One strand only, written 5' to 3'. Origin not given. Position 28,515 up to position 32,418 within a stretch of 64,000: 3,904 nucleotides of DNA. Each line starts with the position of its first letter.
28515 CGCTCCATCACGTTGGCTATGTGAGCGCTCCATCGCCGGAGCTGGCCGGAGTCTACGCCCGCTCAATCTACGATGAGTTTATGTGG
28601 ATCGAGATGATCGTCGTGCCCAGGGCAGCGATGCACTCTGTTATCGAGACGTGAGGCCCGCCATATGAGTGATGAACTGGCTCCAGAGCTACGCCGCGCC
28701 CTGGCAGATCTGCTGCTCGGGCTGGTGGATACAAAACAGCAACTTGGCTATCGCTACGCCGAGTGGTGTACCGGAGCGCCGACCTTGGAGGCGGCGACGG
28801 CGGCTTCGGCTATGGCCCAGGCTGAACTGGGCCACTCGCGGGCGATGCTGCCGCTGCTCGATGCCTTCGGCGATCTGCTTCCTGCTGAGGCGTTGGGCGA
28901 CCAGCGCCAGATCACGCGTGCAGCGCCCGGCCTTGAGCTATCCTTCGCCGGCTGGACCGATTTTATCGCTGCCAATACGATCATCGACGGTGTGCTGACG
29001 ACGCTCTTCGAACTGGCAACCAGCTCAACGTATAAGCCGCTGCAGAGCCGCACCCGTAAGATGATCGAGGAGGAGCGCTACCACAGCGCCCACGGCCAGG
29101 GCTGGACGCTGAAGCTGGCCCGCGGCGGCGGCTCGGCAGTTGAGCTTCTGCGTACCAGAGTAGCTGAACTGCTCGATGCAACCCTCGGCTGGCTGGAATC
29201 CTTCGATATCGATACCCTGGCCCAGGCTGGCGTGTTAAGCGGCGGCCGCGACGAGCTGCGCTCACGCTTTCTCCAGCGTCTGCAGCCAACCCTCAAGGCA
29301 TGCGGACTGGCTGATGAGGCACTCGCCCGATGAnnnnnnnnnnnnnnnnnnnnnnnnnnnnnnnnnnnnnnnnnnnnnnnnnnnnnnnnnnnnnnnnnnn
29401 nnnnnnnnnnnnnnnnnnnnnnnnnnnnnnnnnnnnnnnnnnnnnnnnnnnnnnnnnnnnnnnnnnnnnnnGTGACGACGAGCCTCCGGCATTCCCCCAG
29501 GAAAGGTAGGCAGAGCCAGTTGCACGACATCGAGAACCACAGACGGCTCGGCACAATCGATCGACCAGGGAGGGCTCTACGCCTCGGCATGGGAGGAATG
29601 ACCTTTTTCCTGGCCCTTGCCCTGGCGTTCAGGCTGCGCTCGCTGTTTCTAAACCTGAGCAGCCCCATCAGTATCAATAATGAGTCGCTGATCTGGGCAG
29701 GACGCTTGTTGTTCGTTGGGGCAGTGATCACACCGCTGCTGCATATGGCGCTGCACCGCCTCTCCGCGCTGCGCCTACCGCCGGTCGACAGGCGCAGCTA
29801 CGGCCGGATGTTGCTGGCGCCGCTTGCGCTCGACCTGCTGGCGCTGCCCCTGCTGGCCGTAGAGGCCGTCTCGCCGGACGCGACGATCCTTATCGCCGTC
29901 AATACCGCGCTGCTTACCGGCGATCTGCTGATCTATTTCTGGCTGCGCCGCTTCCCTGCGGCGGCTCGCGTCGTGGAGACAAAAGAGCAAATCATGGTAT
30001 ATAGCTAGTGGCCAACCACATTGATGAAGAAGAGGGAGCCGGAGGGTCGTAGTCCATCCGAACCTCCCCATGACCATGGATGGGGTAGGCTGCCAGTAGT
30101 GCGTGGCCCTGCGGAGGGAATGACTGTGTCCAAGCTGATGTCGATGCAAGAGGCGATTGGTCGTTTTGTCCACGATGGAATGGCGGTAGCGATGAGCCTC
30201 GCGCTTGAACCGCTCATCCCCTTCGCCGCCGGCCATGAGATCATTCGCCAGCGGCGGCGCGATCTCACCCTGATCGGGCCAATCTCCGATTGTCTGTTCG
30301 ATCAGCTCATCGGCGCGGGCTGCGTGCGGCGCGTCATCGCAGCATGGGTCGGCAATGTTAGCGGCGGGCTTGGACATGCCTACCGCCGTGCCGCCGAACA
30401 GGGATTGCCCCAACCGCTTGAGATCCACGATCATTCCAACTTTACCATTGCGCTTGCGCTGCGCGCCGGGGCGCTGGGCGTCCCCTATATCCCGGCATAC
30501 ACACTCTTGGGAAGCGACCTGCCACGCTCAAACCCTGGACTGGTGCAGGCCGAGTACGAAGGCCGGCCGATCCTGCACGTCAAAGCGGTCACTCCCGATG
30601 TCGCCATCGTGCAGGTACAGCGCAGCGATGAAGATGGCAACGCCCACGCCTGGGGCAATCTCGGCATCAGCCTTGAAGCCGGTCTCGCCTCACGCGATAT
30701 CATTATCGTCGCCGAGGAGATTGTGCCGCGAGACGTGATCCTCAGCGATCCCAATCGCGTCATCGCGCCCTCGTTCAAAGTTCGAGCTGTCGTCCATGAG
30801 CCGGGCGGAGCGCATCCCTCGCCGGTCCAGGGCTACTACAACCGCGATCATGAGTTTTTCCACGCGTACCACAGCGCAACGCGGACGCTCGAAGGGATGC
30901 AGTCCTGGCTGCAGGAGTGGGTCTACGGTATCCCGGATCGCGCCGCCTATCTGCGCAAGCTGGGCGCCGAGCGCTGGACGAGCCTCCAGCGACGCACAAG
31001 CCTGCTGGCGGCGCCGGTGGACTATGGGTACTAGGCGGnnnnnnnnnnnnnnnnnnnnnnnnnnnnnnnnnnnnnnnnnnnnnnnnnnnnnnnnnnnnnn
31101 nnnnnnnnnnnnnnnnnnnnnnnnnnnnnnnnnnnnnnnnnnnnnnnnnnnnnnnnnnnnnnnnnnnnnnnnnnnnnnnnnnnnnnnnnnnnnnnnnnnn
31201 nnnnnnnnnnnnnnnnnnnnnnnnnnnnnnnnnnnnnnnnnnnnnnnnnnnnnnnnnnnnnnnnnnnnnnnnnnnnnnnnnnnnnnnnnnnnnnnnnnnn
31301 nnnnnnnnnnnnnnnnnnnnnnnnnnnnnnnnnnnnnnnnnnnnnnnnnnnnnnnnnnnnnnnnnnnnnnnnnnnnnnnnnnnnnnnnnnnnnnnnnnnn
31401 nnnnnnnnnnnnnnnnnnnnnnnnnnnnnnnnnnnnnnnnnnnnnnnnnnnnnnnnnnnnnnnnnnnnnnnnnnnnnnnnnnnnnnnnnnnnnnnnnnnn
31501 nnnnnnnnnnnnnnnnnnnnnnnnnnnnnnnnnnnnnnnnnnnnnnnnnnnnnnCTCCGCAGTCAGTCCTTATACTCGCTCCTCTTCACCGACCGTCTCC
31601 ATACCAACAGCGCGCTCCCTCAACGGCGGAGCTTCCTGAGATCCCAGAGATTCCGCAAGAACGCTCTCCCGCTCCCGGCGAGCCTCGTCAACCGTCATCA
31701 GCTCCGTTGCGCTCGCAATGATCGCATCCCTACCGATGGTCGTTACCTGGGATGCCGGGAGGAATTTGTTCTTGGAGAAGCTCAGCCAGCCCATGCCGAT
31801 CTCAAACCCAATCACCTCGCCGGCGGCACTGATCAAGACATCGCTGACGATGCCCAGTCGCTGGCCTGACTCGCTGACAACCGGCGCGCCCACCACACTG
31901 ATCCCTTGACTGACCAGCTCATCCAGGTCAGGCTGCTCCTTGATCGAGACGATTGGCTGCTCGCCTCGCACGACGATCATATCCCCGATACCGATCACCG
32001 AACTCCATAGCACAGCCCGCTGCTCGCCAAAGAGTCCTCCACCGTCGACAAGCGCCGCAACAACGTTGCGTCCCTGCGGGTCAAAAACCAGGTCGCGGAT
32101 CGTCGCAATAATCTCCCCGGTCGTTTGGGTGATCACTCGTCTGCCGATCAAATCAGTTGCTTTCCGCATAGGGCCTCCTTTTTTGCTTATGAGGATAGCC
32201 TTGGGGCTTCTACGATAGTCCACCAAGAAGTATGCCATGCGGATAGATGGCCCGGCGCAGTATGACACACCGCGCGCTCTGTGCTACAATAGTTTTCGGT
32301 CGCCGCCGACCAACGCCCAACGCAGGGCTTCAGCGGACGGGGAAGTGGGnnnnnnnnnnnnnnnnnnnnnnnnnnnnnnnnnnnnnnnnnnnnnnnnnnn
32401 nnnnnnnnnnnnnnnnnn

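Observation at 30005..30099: Family of 78-92-nt CTAG-bounded, hairpin-containing dispersed repeats (MITE-like) at gene boundaries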

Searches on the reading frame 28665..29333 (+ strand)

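Call 56: search_protein_families(library=pfam, proteins=[window:28665-29333:+])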
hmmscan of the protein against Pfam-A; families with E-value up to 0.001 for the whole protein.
window:28665-29333:+ (222 aa): 1 family
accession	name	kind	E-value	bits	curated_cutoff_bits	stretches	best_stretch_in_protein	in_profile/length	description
PF05138.18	PaaA_PaaC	-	4.1e-29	102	28.5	1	3-216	8-224/263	Phenylacetic acid catabolic protein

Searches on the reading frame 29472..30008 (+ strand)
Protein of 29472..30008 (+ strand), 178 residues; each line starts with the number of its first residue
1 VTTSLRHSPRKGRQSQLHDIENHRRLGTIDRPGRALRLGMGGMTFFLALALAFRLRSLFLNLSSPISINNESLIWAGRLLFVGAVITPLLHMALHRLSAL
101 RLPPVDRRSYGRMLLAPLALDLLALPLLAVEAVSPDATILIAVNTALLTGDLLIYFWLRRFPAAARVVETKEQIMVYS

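Call 15: search_protein_families(library=pfam, proteins=[window:29472-30008:+])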
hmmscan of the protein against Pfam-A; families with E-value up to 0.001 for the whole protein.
window:29472-30008:+ (178 aa): 0 families

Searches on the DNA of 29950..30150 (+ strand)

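Call 20: search_rna_families(source=window, start=29950, end=30150, threshold=evalue, max_evalue=10)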
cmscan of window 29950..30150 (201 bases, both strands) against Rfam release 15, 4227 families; matches with E-value up to 10: 2.
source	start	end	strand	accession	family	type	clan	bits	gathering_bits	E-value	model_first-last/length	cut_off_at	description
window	30060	30133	+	RF01724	SAM-Chlorobi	Cis-reg;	-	14.8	35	1.3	1-87/87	no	SAM-Chlorobi RNA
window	29987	30045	+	RF01276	sR53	Gene; snRNA; snoRNA; CD-box;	-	8.7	49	8.4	1-60/60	no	Small nucleolar RNA sR53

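Call 32: search_dna_similar(query=window:30001-30103:+, collection=plasmids, mode=distant, max_evalue=0.01)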
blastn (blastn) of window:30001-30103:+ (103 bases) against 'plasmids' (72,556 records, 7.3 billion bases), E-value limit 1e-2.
No match.

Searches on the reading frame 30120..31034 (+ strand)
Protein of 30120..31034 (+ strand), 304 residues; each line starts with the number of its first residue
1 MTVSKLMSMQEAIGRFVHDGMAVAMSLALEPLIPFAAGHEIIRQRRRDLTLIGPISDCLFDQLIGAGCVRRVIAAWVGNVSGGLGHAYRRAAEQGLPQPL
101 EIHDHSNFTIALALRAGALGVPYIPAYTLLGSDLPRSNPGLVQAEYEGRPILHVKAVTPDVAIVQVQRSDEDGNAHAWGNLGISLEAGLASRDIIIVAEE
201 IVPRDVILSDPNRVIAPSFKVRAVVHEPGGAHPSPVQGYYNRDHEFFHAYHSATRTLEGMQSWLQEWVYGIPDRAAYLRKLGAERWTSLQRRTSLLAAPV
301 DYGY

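Call 15: search_protein_families(library=pfam, proteins=[window:30120-31034:+])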
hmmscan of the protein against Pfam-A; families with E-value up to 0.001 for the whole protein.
window:30120-31034:+ (304 aa): 1 family
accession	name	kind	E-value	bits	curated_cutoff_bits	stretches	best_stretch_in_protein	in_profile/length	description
PF01144.29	CoA_trans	-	2e-18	67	23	1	7-226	2-216/217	Coenzyme A transferase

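Call 33: find_homologous_proteins(query=window:30120-31034:+, max_evalue=1e-60)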
Query window:30120-31034:+ (304 aa): 7925 proteins with E <= 1e-60 among 8000 candidates; the best 120 are listed.
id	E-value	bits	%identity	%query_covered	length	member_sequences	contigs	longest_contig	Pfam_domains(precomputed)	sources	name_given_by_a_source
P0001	3.8e-200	681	100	99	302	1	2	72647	PF01144.30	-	-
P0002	1.9e-160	551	79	99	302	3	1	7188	PF01144.30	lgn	-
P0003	2.6e-144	498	74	99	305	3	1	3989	PF01144.30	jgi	jgi:glutaconate CoA-transferase subunit A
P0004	9.7e-144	496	72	99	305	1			PF01144.30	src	-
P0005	9.5e-142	490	73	99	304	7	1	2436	PF01144.30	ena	-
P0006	1.6e-141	489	73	99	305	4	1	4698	PF01144.30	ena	-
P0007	2.5e-141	488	71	99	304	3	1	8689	PF01144.30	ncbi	-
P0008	3.0e-140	485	72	99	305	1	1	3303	PF01144.30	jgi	jgi:glutaconate CoA-transferase, subunit A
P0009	3.1e-140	485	71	99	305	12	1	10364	PF01144.30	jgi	jgi:glutaconate CoA-transferase, subunit A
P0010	4.0e-140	484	72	99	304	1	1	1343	PF01144.30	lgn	-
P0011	5.5e-140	484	72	99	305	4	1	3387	PF01144.30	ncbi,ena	-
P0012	9.0e-140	483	72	99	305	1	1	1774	PF01144.30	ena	-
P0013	1.1e-139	483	70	99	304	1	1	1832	PF01144.30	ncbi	-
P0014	1.1e-139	483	73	97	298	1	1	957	PF01144.30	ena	-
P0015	1.8e-139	482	72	99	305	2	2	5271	PF01144.30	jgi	jgi:glutaconate CoA-transferase subunit A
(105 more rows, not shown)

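Call 34: find_encoding_contigs(protein=P0002, flank=5000, max_places=4)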
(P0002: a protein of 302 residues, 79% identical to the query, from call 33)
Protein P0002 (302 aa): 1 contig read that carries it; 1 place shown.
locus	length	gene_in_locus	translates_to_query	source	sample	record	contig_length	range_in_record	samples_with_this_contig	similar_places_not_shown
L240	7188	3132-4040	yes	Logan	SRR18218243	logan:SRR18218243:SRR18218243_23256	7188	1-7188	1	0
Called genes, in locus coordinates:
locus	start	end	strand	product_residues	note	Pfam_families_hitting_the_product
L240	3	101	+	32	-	?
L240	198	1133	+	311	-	PF05138:PaaA_PaaC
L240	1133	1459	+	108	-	PF01883:FeS_assembly_P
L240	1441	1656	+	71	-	PF06243:PaaB (weak)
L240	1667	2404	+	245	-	PF05138:PaaA_PaaC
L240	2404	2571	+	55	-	PF23451:Zn_ribbon_PaaD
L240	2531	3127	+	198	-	-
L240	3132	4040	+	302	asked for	PF01144:CoA_trans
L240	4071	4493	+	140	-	-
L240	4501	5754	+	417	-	PF12698:ABC2_membrane_3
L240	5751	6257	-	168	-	-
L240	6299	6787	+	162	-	-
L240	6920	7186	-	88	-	?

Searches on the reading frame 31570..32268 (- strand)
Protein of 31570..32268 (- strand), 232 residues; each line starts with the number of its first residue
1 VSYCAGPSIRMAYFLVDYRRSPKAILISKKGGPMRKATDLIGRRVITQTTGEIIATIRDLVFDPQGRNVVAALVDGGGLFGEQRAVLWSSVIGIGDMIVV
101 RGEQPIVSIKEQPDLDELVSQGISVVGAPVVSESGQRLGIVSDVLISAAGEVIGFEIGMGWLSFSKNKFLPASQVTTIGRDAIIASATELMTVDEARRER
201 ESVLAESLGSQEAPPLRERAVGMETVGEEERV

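Call 56: search_protein_families(library=pfam, proteins=[window:31570-32268:-])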
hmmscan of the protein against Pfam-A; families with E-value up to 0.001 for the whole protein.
window:31570-32268:- (232 aa): 1 family
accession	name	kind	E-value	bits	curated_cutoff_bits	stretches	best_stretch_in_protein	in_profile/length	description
PF05239.21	PRC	-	2.7e-22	79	21.2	2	35-101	4-72/78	PRC-barrel domain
